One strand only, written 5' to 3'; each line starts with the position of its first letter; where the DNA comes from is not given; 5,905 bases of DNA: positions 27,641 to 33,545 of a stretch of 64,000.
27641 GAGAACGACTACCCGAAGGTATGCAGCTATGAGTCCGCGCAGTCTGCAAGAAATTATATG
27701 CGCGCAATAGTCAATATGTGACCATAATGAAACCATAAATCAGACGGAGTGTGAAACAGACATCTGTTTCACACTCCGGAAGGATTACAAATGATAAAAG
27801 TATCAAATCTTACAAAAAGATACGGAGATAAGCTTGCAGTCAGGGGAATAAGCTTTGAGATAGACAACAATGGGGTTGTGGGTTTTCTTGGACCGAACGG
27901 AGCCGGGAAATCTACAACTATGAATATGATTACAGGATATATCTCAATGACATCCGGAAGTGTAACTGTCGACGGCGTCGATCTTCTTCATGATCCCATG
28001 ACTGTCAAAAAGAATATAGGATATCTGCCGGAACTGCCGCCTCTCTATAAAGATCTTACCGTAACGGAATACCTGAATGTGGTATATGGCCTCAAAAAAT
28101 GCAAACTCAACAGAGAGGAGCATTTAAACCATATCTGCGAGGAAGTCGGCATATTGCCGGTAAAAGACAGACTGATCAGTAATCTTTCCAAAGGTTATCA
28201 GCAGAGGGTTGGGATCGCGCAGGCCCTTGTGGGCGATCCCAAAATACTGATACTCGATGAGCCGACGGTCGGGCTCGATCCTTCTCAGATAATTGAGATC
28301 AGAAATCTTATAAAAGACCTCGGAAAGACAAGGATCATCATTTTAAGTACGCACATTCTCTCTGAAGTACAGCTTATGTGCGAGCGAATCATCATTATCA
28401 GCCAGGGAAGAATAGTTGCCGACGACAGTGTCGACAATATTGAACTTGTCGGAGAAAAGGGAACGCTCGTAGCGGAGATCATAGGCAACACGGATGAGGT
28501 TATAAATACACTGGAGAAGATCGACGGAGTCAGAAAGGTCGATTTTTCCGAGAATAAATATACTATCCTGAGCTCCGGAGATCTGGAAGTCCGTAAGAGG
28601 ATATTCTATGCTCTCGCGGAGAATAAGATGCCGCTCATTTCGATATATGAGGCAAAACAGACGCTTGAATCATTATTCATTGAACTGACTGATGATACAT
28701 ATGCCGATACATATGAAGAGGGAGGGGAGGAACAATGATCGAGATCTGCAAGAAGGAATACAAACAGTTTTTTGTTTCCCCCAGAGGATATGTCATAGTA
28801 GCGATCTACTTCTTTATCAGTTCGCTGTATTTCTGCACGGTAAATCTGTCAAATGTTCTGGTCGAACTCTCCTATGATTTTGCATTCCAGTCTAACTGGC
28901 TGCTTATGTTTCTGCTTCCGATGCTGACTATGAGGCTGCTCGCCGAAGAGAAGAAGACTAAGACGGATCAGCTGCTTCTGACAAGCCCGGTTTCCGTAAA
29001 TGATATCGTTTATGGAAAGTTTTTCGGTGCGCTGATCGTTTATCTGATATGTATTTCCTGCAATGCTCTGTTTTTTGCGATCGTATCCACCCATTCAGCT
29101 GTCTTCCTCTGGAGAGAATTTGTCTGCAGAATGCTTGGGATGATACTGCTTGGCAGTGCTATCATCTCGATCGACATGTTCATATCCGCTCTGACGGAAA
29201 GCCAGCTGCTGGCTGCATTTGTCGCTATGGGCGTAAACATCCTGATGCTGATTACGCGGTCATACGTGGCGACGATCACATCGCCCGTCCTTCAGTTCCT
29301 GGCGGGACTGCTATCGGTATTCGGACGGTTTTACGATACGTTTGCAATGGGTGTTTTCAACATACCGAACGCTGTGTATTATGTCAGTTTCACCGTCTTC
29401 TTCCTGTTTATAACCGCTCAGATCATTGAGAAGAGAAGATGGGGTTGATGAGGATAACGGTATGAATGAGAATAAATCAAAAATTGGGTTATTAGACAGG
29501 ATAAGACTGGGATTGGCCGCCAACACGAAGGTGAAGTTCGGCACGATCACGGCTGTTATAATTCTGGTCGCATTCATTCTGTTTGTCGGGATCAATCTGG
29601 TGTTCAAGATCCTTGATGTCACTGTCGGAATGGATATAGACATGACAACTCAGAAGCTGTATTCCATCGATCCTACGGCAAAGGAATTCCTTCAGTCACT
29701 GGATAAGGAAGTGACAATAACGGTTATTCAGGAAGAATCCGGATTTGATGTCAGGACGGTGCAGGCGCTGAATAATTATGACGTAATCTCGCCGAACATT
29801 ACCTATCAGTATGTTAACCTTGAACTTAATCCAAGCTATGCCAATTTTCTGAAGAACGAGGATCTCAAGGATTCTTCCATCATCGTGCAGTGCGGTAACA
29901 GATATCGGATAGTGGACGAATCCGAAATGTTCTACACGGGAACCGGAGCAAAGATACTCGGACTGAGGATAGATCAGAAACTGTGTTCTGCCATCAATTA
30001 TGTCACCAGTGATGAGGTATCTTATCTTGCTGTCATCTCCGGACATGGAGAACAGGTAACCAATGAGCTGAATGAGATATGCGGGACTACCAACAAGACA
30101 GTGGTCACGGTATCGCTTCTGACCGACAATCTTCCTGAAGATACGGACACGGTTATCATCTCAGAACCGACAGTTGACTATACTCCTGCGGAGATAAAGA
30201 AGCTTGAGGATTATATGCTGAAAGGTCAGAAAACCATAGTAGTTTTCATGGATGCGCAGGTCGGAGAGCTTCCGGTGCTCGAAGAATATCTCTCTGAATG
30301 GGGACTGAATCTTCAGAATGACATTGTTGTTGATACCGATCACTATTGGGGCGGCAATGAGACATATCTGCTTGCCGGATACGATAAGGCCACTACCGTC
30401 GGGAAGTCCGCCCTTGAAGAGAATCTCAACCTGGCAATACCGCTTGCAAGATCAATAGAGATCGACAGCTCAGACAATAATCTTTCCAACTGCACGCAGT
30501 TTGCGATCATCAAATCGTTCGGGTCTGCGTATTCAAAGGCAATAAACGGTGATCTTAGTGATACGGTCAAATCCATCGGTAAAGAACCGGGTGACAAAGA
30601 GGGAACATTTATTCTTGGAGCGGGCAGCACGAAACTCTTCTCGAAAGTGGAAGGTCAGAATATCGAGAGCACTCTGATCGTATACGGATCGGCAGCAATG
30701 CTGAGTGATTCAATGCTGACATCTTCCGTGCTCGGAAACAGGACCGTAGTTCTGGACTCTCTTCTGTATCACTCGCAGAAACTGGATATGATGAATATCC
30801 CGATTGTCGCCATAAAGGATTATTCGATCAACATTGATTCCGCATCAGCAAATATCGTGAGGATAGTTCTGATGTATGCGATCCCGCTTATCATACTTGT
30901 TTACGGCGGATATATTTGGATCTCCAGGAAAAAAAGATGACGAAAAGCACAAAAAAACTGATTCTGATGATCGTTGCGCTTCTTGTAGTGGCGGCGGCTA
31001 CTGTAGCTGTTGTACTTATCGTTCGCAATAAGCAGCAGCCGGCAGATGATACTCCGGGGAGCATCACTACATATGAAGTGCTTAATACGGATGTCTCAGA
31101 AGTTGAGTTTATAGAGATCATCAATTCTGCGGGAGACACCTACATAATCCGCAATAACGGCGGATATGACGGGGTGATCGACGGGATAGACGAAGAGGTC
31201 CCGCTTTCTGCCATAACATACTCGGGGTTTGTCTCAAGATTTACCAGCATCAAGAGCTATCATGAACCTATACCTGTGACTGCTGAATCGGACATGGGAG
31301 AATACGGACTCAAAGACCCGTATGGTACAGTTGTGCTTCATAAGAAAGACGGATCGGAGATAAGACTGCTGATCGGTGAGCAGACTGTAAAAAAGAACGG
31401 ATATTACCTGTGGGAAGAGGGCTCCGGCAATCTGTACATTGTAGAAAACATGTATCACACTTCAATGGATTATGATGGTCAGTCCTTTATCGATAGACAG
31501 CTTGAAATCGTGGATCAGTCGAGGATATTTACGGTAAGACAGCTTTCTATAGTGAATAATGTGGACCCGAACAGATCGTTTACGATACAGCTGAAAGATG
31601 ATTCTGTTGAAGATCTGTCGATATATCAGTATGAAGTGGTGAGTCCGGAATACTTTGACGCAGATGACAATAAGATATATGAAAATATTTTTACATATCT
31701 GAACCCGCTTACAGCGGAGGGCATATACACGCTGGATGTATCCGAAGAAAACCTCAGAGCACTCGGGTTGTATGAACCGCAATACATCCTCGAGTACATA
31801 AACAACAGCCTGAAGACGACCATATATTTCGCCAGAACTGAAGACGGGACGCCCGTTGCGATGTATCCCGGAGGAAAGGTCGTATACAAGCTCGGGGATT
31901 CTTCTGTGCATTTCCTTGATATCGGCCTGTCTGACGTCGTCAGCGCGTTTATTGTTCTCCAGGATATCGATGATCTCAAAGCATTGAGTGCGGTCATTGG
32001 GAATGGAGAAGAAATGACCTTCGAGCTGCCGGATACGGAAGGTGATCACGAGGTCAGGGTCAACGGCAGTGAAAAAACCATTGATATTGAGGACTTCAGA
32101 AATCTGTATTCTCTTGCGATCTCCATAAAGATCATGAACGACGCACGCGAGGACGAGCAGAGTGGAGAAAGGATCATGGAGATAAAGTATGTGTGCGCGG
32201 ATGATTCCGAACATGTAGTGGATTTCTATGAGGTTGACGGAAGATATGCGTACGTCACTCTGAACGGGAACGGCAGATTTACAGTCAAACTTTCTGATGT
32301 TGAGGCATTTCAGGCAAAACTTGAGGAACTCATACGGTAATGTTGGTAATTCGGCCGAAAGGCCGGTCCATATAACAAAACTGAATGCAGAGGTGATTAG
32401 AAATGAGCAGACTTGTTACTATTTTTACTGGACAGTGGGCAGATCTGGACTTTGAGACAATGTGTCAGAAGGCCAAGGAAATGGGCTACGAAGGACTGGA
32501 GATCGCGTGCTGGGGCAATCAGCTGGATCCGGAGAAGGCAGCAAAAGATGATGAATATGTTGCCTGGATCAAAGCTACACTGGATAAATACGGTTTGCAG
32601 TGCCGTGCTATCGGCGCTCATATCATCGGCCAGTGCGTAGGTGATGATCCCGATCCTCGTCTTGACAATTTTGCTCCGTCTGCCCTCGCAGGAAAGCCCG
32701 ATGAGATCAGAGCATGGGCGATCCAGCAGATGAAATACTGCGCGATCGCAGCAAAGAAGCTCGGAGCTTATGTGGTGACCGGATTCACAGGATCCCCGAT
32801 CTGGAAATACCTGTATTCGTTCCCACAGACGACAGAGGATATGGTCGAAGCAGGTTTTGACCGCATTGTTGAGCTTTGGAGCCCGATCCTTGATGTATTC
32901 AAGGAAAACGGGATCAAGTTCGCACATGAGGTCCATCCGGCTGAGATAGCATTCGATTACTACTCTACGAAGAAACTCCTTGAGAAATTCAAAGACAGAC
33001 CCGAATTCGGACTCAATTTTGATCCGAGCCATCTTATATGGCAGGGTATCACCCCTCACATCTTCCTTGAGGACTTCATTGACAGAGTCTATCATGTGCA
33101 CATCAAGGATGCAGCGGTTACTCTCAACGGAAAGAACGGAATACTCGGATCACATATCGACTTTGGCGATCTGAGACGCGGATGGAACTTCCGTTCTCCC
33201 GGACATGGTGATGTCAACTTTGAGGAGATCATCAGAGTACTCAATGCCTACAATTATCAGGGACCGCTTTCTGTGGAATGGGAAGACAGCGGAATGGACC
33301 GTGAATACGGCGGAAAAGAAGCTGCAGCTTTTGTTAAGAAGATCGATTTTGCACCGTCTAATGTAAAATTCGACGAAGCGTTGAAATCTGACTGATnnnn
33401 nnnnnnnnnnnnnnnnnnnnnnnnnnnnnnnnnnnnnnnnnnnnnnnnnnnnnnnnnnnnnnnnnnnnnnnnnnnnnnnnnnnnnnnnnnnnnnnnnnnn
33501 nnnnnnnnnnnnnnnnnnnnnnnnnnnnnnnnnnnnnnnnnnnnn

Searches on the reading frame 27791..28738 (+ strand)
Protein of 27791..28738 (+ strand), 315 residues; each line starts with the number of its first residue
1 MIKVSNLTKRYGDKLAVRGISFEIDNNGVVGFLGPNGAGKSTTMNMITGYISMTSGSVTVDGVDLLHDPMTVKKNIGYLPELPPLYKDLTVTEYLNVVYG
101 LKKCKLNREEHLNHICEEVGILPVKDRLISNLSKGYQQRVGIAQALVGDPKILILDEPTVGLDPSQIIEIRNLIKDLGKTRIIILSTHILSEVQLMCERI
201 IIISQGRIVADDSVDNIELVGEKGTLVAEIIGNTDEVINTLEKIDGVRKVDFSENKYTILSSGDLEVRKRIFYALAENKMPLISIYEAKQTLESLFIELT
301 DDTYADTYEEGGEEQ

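Call 6: search_protein_families(library=ncbifam, proteins=[window:27791-28738:+])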
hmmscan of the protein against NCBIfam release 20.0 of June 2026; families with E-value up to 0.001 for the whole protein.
window:27791-28738:+ (315 aa): 187 families (the best 25 are shown)
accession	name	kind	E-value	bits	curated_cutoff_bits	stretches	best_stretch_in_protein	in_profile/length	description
TIGR03522.1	GldA_ABC_ATP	equivalog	2.1e-96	323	402.6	1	2-300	3-301/301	gliding motility-associated ABC transporter ATP-binding subunit GldA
TIGR01188.1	drrA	subfamily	8.9e-63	212.4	312.45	1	9-300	1-301/302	daunorubicin resistance ABC transporter, ATP-binding protein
TIGR03740.1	galliderm_ABC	subfamily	5.8e-53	179.8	309.75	1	3-216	2-210/223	lantibiotic protection ABC transporter ATP-binding subunit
TIGR04406.1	LPS_export_lptB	equivalog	3.1e-50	170.7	240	1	2-217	2-222/239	LPS export ABC transporter ATP-binding protein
NF033858.1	ABC2_perm_RbbA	equivalog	9.4e-46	156.2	1050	1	2-237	267-504/909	ribosome-associated ATPase/putative transporter RbbA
NF010059.0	PRK13536.1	equivalog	1.5e-41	142.2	549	1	2-268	44-310/342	nodulation factor ABC transporter ATP-binding protein NodI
TIGR03864.1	PQQ_ABC_ATP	hypoth_equivalog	3e-40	138.1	302.25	1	2-218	2-220/236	ABC transporter, ATP-binding subunit, PQQ-dependent alcohol dehydrogenase system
TIGR03410.1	urea_trans_UrtE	equivalog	2.4e-39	135.2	285.8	1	3-217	2-219/230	urea ABC transporter ATP-binding subunit UrtE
NF010060.0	PRK13537.1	equivalog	3e-39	134.8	521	1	2-236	16-251/314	nodulation factor ABC transporter ATP-binding protein NodI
NF008144.0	PRK10895.1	equivalog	4.3e-39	134.4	381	1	3-217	5-224/241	LPS export ABC transporter ATP-binding protein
TIGR01288.1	nodI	equivalog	2.5e-38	131.8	424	1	2-269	5-272/303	nodulation factor ABC transporter ATP-binding protein NodI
NF043075.1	MMSYN1_0197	equivalog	4.3e-37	127.8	550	1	1-260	2-259/341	spermidine/putrescine ABC transporter ATP-binding protein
TIGR03265.1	PhnT2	equivalog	5.3e-36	124.6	457.7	1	2-241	5-245/353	putative 2-aminoethylphosphonate ABC transporter ATP-binding protein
TIGR00968.1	3a0106s01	subfamily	6e-35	120.9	342.75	1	2-233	1-233/237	sulfate ABC transporter ATP-binding protein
TIGR04521.1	ECF_ATPase_2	equivalog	1e-33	116.6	330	1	13-217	17-232/279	energy-coupling factor transporter ATPase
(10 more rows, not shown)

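Call 10: search_protein_families(library=pfam, proteins=[window:27791-28738:+])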
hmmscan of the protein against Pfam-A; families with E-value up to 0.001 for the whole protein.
window:27791-28738:+ (315 aa): 2 families
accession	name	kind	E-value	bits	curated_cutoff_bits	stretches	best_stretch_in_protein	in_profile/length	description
PF00005.33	ABC_tran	-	8e-32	111.1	25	1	18-159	2-136/137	ABC transporter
PF13304.12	AAA_21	-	1e-09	39.3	27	1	128-190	234-300/304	AAA domain, putative AbiEii toxin, Type IV TA system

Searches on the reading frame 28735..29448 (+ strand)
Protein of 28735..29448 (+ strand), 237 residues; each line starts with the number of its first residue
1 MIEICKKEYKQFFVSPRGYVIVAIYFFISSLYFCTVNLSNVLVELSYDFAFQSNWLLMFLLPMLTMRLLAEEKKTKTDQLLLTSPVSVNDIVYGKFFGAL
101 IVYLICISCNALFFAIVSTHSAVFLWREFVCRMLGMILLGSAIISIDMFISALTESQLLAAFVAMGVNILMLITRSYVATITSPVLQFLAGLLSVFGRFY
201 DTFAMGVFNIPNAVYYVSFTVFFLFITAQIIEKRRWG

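Call 6: search_protein_families(library=ncbifam, proteins=[window:28735-29448:+])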
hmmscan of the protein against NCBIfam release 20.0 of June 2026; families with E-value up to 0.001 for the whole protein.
window:28735-29448:+ (237 aa): 2 families
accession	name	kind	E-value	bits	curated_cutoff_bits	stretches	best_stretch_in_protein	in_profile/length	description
TIGR03518.1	ABC_perm_GldF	equivalog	3.9e-29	102.3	288.5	1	1-232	1-238/240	gliding motility-associated ABC transporter permease subunit GldF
NF041647.1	ABC_perm_CPBP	equivalog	0.00022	20.1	435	1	68-154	212-303/636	ABC transporter permease subunit/CPBP intramembrane protease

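Call 10: search_protein_families(library=pfam, proteins=[window:28735-29448:+])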
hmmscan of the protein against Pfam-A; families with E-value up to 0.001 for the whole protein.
window:28735-29448:+ (237 aa): 4 families
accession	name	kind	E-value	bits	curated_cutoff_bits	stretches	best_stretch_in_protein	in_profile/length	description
PF12679.13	ABC2_membrane_2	-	3e-11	43.5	27.2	1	4-180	3-204/283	ABC-2 family transporter protein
PF12730.13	ABC2_membrane_4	-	3.5e-06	27.6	27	1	22-164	21-172/179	ABC-2 family transporter protein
PF13346.12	ABC2_membrane_5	-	3.4e-05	23.9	25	1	45-223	31-189/205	ABC-2 family transporter protein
PF12698.13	ABC2_membrane_3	-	0.00038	20.1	31.6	0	55-211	170-319/347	ABC-2 family transporter protein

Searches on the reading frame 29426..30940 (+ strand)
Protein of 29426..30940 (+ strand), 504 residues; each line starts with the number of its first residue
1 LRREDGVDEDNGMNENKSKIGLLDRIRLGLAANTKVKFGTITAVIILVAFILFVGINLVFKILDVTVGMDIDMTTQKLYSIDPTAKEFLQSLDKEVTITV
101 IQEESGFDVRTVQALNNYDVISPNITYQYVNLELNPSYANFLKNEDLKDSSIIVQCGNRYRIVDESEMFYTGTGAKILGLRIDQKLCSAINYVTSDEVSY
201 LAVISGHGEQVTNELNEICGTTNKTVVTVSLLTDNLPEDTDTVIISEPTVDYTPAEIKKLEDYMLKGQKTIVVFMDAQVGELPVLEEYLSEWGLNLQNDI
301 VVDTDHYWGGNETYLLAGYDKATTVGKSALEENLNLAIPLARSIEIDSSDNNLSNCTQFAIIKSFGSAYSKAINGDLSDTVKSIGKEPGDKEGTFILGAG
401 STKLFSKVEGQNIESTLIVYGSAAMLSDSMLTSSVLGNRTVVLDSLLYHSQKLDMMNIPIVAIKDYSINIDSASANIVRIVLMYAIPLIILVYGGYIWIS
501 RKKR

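Call 6: search_protein_families(library=ncbifam, proteins=[window:29426-30940:+])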
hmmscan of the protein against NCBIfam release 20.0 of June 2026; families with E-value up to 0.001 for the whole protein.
window:29426-30940:+ (504 aa): 1 family
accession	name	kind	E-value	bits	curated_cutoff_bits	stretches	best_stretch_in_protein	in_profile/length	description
TIGR03521.1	GldG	equivalog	2e-13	49.8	389.85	2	49-131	3-91/552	gliding motility-associated ABC transporter substrate-binding protein GldG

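Call 10: search_protein_families(library=pfam, proteins=[window:29426-30940:+])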
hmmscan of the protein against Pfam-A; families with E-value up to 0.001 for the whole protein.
window:29426-30940:+ (504 aa): 2 families
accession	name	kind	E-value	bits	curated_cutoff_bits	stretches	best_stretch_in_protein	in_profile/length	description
PF09822.16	ABC_transp_aux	-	9.8e-13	48.4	34.7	1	202-432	5-275/288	ABC-type uncharacterized transport system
PF23357.1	DUF7088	-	1.1e-08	35.7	27.8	1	76-156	2-89/105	Domain of unknown function (DUF7088)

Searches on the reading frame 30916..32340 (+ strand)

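Call 6: search_protein_families(library=ncbifam, proteins=[window:30916-32340:+])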
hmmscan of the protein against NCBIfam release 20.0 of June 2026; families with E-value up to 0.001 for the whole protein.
window:30916-32340:+ (474 aa): 0 families

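Call 10: search_protein_families(library=pfam, proteins=[window:30916-32340:+])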
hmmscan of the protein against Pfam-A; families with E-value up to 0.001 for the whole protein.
window:30916-32340:+ (474 aa): 1 family
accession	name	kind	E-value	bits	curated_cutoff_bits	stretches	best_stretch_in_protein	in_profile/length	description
PF14238.11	DUF4340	-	1.2e-18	68.5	25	1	92-277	6-174/183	Domain of unknown function (DUF4340)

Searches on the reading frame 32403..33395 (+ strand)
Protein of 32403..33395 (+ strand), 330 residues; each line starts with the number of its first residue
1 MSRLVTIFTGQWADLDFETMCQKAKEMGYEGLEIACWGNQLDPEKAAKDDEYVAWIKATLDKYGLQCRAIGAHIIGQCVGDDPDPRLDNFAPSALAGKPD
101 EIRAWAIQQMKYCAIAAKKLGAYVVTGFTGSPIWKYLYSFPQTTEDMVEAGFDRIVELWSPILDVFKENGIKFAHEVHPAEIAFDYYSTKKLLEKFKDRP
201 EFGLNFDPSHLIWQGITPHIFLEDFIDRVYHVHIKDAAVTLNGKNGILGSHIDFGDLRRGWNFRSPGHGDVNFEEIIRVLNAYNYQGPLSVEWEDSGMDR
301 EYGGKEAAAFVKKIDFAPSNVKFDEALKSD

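Call 6: search_protein_families(library=ncbifam, proteins=[window:32403-33395:+])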
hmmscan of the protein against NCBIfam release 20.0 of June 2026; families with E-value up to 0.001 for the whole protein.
window:32403-33395:+ (330 aa): 5 families
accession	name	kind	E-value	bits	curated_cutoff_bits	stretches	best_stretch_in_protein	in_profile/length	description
TIGR04379.1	myo_inos_iolE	equivalog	3.6e-17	62.8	290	1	124-294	100-267/290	myo-inosose-2 dehydratase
NF041099.2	keto_glucon_epim_IolO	equivalog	4.7e-08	32.7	300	0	250-311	207-264/269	5-keto-L-gluconate epimerase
NF051856.1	PsicseEpim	equivalog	0.0004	20.3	300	0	258-292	209-244/287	D-psicose 3-epimerase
NF009689.0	PRK13210.1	subfamily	0.00069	18.9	200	0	266-311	229-275/286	L-ribulose-5-phosphate 3-epimerase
TIGR03234.1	OH-pyruv-isom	equivalog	0.00072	18.9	353.45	0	229-295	178-242/254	hydroxypyruvate isomerase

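Call 10: search_protein_families(library=pfam, proteins=[window:32403-33395:+])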
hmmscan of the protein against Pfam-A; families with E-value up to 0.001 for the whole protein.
window:32403-33395:+ (330 aa): 1 family
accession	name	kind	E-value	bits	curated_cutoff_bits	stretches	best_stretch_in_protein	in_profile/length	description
PF01261.30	AP_endonuc_2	-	7.3e-41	140.9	31.1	1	22-313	2-248/249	Xylose isomerase-like TIM barrel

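Call 58: search_solved_structures(query=window:32403-33395:+, max_evalue=0.001)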
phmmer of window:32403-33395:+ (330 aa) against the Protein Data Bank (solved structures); distinct sequences matched with E-value up to 0.001: 4.
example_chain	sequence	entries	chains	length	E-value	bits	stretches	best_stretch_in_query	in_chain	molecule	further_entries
2zds_A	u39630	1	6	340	3.2e-107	362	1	2-328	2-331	Putative DNA-binding protein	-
8ro4_A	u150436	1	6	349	5.1e-51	177.2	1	8-329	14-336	2-hydroxy-3-keto-glucal hydratase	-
3cny_A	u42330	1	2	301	8.9e-06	28.4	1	166-295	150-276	Inositol catabolism protein IolE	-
3lmz_A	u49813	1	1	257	6.5e-05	25.6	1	120-314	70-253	Putative sugar isomerase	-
